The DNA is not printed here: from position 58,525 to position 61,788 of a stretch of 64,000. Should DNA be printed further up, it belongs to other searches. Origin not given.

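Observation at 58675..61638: Orphan 987-aa GHKL-like / HExxH protein with locally raised GC, wedged between carB and purH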

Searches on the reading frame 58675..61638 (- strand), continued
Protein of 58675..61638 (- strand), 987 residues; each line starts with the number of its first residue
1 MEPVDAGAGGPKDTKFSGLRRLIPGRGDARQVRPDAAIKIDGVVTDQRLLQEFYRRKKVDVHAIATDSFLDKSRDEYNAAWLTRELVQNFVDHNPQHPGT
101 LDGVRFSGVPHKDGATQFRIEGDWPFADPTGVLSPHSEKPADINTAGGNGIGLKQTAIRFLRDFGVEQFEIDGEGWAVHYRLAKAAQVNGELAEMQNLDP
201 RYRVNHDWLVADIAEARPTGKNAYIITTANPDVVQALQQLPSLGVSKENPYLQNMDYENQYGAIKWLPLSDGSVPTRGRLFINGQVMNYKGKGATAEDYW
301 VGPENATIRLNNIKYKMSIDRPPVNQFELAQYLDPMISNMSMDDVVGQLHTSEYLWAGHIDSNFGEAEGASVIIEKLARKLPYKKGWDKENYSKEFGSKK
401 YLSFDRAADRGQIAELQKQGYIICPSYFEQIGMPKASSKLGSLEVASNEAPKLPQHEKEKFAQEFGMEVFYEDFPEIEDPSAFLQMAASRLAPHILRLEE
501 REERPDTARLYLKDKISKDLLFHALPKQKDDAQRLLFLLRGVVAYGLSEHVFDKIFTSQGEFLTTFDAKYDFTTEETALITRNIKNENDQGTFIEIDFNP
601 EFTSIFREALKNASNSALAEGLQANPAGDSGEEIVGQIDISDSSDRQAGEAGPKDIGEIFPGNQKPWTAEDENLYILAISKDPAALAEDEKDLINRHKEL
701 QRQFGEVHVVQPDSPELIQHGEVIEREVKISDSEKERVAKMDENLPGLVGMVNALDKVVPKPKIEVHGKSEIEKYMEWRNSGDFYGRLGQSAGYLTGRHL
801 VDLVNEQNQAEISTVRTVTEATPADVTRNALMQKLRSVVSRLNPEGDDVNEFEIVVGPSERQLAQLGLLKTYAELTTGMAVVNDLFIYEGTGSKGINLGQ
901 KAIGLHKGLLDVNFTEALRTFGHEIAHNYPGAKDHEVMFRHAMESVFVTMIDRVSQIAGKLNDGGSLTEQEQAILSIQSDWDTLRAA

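Call 62: search_protein_families(library=pfam, proteins=[P0010, P0078, P0072], max_evalue=1)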
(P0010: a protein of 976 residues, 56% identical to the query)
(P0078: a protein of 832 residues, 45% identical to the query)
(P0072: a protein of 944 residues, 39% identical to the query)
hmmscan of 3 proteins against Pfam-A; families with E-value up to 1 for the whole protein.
P0010 (976 aa): 3 families
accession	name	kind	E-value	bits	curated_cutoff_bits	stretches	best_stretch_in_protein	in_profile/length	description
PF15636.11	Tox-GHH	-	0.016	15.6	25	1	647-693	11-55/78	GHH signature containing HNH/Endo VII superfamily nuclease toxin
PF17068.10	RRG8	-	0.12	12.1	27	1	795-858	154-218/277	Required for respiratory growth protein 8 mitochondrial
PF10515.14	APP_amyloid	-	0.39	11.7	27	0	944-969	14-40/52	Beta-amyloid precursor protein C-terminus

P0078 (832 aa): 2 families
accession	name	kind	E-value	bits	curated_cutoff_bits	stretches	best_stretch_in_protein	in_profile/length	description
PF08325.16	WLM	-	8e-06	26.5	26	1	759-801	79-122/190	WLM domain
PF01863.23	YgjP-like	-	0.0046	17.4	26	1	748-791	151-194/207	YgjP-like, metallopeptidase domain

P0072 (944 aa): 8 families
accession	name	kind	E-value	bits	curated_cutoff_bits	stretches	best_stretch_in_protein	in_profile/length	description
PF01863.23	YgjP-like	-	8.5e-05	23.1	26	1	856-907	143-194/207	YgjP-like, metallopeptidase domain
PF02485.27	Branch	-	0.0026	17.8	23.4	1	571-654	47-130/250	Core-2/I-Branching enzyme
PF08325.16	WLM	-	0.0045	17.5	26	1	875-908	79-112/190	WLM domain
PF10263.15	SprT-like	-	0.036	14.3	25.6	1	861-906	42-95/108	SprT-like family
PF04286.17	DUF445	-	0.044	14.1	33.8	1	870-936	269-337/368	Protein of unknown function (DUF445)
PF06047.16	Nkap_C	-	0.085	13.4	25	1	421-444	30-53/102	NF-kappa-B-activating protein C-terminal domain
PF13688.12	Reprolysin_5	-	0.13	13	27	1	765-898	23-160/196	Metallo-peptidase family M12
PF10145.14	PhageMin_Tail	-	0.25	11.6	33.2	1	446-513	127-189/201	Phage-related minor tail protein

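Call 92: search_dna_similar(query=window:58675-61638:-, collection=phages, mode=protein, max_evalue=0.001, max_rows=10)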
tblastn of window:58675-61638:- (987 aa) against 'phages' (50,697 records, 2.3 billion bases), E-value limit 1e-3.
No match.

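Call 93: search_dna_similar(query=window:58675-61638:-, collection=plasmids, mode=protein, max_evalue=0.001, max_rows=10)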
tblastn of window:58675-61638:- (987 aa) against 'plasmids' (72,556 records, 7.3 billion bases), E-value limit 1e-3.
No match.

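Call 95: find_related_loci(query=A2, collection=viral_contigs, flank=5000)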
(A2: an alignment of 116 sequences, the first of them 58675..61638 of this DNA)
Query A2 (987 aa) in viral_contigs; peptide patterns used: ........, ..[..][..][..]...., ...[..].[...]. (x = any residue, [..] = any of these).
156 stretches matched a pattern, but none encodes a relative of the query by tblastn (E <= 1e-3).

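Call 99: find_encoding_contigs(protein=P0194, flank=6000, max_places=2)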
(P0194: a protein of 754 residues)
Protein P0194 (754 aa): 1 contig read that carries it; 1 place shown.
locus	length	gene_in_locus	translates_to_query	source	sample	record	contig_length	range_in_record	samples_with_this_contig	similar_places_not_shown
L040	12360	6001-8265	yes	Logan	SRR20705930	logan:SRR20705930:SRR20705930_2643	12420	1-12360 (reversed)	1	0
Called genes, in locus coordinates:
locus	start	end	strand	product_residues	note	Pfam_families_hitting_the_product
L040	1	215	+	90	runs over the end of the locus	?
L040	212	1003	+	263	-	PF03414:Glyco_transf_6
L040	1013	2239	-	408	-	PF07228:SpoIIE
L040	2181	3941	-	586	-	PF12838:Fer4_7 (weak), PF13187:Fer4_9 (weak), PF13237:Fer4_10, PF14697:Fer4_21 (weak), PF00037:Fer4 (weak), PF02906:Fe_hyd_lg_C, PF04060:FeS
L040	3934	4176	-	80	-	PF01257:2Fe-2S_thioredx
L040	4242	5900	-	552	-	PF01541:GIY-YIG, PF27096:UvrC_M, PF02151:UVR (weak), PF22920:UvrC_RNaseH, PF08459:UvrC_RNaseH_dom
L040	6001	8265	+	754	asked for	-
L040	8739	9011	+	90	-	-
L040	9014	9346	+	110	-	-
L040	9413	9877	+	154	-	PF01957:NfeD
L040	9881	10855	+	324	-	PF01145:Band_7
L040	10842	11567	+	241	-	PF00072:Response_reg, PF00486:Trans_reg_C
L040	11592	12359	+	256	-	?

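Call 100: find_encoding_contigs(protein=P0114, flank=6000, max_places=2)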
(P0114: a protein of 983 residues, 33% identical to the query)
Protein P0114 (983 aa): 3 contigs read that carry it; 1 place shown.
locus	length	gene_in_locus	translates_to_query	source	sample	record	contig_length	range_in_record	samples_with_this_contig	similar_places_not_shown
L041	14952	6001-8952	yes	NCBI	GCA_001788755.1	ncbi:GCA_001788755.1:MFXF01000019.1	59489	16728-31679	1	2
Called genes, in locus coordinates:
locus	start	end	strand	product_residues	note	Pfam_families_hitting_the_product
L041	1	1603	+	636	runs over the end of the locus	PF01336:tRNA_anti-codon, PF00152:tRNA-synt_2, PF09391:DUF2000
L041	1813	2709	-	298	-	PF00892:EamA, PF03151:TPT (faint), PF00892:EamA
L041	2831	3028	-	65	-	-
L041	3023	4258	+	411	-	PF08529:NusA_N, PF13184:KH_NusA_1st, PF07650:KH_2 (weak), PF26594:KH_NusA_2nd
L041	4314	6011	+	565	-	PF05157:MshEN, PF00437:T2SSE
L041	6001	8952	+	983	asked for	-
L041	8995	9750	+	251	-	-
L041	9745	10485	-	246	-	PF01978:TrmB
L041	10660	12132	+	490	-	PF00474:SSF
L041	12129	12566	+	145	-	-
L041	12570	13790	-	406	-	PF01637:ATPase_2 (faint), PF13173:AAA_14, PF13635:DUF4143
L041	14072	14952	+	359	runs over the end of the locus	-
